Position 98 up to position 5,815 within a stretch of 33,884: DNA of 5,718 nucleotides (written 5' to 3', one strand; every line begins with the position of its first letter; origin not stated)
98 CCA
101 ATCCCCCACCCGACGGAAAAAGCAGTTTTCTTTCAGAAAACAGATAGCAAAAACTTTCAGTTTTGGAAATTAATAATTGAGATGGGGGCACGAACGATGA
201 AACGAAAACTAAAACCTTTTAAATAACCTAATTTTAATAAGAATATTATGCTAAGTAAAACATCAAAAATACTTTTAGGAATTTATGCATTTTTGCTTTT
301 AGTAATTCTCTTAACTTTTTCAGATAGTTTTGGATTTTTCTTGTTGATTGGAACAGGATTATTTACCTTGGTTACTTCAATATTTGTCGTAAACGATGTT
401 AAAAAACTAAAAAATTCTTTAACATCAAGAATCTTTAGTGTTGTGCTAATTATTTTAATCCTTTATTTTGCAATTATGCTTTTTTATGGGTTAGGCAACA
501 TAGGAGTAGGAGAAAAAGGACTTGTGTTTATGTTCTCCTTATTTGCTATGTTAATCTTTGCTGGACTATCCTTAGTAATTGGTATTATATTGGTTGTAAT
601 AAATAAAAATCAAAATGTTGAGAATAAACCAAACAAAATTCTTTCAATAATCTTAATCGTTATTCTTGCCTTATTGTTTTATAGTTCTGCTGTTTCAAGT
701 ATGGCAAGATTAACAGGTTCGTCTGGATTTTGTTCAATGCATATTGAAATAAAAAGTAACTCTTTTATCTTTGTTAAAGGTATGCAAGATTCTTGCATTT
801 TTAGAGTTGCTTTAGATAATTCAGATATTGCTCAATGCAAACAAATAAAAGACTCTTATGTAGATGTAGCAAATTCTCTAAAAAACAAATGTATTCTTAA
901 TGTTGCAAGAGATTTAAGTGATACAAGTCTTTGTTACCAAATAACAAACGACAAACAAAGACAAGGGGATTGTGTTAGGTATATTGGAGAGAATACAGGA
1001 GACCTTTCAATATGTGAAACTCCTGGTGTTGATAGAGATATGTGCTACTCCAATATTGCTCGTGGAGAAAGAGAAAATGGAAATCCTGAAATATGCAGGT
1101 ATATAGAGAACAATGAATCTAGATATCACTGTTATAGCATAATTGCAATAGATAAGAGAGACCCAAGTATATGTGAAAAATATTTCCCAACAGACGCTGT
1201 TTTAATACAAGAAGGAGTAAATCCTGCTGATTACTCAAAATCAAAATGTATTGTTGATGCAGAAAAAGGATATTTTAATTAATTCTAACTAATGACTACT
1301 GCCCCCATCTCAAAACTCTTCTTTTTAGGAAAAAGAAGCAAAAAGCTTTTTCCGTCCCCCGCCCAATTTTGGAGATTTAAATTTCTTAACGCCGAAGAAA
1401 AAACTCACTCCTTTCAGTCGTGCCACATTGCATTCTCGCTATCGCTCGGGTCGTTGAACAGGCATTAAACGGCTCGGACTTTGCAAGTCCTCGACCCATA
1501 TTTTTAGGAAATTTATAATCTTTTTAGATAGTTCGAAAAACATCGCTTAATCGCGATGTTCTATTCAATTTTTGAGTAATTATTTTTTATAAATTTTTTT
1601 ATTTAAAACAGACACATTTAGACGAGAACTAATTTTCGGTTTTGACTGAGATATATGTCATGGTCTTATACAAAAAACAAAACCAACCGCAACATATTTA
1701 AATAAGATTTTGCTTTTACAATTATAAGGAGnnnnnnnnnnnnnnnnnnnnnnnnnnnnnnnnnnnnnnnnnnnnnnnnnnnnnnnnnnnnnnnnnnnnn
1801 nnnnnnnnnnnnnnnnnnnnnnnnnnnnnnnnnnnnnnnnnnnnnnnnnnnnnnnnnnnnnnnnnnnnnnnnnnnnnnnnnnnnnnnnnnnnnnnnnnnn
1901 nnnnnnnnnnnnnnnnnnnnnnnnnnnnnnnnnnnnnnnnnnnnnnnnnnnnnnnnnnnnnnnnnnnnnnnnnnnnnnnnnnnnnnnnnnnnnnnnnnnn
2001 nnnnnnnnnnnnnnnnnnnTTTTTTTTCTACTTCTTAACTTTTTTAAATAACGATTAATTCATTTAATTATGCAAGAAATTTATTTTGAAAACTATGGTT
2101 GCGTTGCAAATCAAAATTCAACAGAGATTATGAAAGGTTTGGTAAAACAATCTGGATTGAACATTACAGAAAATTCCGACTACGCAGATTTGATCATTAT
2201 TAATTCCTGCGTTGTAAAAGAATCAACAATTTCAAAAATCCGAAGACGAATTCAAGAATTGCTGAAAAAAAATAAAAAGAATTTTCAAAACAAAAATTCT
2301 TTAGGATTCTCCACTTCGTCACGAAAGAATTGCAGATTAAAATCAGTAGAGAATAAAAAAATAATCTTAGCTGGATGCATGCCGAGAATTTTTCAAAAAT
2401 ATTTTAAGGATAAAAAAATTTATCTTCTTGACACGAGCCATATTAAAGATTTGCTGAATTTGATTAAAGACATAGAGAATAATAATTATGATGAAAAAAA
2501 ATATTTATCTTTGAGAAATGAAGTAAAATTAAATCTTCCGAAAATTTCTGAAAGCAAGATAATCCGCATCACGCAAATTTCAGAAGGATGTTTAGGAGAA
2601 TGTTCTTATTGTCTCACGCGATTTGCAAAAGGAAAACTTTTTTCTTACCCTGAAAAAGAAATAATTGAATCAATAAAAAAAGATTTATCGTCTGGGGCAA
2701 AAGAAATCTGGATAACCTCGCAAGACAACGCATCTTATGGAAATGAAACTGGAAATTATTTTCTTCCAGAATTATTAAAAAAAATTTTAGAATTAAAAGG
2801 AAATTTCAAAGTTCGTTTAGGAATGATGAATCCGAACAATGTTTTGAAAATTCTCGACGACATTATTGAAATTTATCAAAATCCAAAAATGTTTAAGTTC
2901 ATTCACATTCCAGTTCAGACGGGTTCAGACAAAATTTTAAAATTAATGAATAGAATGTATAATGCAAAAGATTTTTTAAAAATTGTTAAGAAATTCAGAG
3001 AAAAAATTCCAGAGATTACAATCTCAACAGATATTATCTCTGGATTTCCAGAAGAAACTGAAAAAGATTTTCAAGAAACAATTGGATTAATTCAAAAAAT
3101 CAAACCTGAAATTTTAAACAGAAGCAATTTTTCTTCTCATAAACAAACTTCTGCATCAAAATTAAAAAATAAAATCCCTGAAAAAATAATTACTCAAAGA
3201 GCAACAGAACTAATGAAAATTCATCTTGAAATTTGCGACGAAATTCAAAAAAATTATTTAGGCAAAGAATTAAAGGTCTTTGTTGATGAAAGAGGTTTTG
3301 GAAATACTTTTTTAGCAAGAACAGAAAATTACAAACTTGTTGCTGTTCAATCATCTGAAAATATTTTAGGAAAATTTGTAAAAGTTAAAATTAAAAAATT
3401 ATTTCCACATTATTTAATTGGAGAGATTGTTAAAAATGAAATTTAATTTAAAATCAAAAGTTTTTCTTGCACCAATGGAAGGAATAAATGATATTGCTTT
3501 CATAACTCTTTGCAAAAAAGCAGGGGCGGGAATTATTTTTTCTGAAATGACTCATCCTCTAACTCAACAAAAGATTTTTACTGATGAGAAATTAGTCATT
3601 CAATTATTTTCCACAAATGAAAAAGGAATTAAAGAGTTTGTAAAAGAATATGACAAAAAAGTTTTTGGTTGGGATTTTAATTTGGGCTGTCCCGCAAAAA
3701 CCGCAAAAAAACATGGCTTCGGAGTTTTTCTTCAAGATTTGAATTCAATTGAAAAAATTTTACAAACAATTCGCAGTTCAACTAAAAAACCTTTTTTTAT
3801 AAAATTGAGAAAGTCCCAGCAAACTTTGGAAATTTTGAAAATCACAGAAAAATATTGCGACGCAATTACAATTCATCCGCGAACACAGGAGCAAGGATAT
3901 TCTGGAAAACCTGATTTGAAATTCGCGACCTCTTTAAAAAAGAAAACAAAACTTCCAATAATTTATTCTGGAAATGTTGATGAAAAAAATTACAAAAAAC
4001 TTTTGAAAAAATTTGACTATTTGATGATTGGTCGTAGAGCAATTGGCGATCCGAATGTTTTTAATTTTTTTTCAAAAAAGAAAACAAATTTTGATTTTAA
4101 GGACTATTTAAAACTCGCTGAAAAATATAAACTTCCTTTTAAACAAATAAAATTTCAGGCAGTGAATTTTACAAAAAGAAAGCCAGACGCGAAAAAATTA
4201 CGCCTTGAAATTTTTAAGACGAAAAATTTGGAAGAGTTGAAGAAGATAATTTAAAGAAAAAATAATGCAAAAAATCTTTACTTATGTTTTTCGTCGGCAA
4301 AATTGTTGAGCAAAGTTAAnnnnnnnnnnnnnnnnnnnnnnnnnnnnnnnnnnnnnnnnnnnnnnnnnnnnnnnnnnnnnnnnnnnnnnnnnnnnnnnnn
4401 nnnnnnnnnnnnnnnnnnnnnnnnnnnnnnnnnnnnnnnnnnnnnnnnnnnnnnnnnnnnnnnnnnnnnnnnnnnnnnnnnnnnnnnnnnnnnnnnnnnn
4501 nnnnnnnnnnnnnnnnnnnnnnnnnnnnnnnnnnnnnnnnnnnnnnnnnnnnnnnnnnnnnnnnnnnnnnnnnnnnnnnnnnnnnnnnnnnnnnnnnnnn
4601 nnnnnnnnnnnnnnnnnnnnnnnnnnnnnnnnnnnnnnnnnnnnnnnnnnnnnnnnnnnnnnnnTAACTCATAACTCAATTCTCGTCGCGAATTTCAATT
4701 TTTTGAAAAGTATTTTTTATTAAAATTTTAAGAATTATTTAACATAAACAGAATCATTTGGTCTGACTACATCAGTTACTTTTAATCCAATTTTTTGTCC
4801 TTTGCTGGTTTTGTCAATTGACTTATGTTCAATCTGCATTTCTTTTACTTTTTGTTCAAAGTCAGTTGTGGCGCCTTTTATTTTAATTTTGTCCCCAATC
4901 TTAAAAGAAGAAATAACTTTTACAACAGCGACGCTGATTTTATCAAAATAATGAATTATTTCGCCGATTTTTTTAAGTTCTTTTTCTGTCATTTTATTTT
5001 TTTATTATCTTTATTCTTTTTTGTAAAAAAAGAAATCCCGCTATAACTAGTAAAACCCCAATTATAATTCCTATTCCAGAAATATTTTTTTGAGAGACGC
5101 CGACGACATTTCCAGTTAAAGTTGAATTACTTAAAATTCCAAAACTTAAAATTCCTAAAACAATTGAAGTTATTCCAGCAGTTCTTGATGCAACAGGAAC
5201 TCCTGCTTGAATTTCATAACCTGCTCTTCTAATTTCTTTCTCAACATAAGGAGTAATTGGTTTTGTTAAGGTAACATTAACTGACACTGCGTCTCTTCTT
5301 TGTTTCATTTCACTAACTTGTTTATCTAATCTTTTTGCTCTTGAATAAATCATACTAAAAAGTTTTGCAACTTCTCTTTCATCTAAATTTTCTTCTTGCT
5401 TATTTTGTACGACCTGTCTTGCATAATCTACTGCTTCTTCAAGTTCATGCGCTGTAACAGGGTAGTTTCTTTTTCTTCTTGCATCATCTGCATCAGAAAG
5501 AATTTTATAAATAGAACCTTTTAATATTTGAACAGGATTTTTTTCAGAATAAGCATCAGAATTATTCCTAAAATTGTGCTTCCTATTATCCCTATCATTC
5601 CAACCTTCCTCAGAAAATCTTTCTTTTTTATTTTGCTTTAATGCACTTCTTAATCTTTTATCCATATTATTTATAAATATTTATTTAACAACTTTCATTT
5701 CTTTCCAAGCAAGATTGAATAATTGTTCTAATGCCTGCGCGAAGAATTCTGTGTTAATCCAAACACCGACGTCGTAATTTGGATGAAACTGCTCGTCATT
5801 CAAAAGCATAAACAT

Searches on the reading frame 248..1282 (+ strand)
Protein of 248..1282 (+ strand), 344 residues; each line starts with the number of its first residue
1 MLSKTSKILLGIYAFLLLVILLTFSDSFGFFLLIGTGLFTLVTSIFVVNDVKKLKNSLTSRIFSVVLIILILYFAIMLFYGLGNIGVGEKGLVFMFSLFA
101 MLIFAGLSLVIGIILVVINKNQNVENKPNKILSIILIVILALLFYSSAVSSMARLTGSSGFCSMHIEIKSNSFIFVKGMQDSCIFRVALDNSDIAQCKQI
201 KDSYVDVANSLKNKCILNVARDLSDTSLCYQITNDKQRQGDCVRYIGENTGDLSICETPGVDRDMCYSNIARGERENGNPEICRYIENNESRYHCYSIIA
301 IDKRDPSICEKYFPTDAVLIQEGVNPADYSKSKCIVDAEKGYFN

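Call 7: search_protein_families(library=pfam, proteins=[window:248-1282:+], max_evalue=0.001)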
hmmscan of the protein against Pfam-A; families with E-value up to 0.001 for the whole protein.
window:248-1282:+ (344 aa): 0 families

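Call 68: search_protein_families(library=ncbifam, proteins=[window:248-1282:+], max_evalue=0.01)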
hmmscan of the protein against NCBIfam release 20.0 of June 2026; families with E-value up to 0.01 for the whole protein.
window:248-1282:+ (344 aa): 0 families

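Call 88: search_protein_families(library=phrogs, proteins=[window:248-1282:+], max_evalue=0.001)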
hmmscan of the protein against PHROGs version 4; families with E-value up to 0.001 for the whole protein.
window:248-1282:+ (344 aa): 0 families

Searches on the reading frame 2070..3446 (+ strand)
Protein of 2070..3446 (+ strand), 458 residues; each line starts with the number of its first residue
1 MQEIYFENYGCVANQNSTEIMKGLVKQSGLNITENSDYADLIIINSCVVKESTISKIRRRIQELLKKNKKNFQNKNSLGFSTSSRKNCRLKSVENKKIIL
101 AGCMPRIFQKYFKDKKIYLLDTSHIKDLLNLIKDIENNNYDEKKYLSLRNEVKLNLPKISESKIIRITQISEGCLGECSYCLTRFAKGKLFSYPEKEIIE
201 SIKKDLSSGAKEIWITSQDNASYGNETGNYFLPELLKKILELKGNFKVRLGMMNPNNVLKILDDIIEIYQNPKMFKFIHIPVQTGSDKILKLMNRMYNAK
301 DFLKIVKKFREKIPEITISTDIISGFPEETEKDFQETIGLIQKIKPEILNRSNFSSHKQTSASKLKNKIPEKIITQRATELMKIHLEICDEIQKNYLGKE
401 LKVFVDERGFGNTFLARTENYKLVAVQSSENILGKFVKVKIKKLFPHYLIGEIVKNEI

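Call 7: search_protein_families(library=pfam, proteins=[window:2070-3446:+], max_evalue=0.001)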
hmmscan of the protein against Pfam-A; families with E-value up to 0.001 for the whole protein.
window:2070-3446:+ (458 aa): 3 families
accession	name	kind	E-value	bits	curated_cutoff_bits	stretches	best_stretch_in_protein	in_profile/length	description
PF04055.27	Radical_SAM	-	6.8e-22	78.8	29.5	1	170-340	3-165/166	Radical SAM superfamily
PF00919.26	UPF0004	-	1.5e-17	63.9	27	1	4-112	2-86/98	Uncharacterized protein family UPF0004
PF01938.26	TRAM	-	4e-11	43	21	1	395-454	2-61/61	TRAM domain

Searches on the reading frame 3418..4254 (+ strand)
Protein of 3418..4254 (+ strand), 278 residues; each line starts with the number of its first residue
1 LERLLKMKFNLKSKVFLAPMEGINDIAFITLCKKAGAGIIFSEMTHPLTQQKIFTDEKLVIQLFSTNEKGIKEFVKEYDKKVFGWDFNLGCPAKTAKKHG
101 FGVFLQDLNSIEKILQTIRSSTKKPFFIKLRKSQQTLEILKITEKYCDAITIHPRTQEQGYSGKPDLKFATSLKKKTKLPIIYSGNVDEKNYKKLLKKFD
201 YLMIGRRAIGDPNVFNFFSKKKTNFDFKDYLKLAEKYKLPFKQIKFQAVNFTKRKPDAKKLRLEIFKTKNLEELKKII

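Call 7: search_protein_families(library=pfam, proteins=[window:3418-4254:+], max_evalue=0.001)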
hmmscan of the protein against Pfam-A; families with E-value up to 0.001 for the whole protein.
window:3418-4254:+ (278 aa): 1 family
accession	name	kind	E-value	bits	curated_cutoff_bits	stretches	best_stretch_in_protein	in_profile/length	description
PF01207.24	Dus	-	1.6e-29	103.5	20.4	1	17-224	2-233/311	Dihydrouridine synthase (Dus)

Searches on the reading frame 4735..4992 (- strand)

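Call 67: search_protein_families(library=pfam, proteins=[window:4735-4992:-], max_evalue=0.01)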
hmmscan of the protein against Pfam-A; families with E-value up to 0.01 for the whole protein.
window:4735-4992:- (85 aa): 2 families
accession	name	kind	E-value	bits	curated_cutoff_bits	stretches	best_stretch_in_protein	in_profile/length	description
PF03144.31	GTP_EFTU_D2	-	0.0017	19.2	30.3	1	29-72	12-58/73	Elongation factor Tu domain 2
PF16325.11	Peptidase_U32_C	-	0.0039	17.7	28.2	1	9-80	6-80/83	Peptidase family U32 C-terminal domain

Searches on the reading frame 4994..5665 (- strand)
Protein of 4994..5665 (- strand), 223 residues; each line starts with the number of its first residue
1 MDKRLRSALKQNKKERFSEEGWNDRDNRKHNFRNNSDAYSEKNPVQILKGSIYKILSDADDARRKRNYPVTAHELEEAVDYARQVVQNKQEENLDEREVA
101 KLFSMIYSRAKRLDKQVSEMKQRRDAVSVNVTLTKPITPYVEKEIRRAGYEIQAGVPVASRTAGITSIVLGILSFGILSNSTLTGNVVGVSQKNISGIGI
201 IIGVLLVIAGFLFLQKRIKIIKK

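Call 7: search_protein_families(library=pfam, proteins=[window:4994-5665:-], max_evalue=0.001)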
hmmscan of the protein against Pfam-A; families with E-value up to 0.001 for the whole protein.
window:4994-5665:- (223 aa): 0 families

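Call 68: search_protein_families(library=ncbifam, proteins=[window:4994-5665:-], max_evalue=0.01)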
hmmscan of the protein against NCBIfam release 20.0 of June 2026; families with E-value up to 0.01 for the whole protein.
window:4994-5665:- (223 aa): 1 family
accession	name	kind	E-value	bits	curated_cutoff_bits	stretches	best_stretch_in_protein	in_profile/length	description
NF033194.1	lipo_EMYY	hypoth_equivalog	0.0044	16.3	100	1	85-146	160-219/292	EMYY motif lipoprotein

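Call 88: search_protein_families(library=phrogs, proteins=[window:4994-5665:-], max_evalue=0.001)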
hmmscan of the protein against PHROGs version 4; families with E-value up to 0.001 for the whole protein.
window:4994-5665:- (223 aa): 0 families
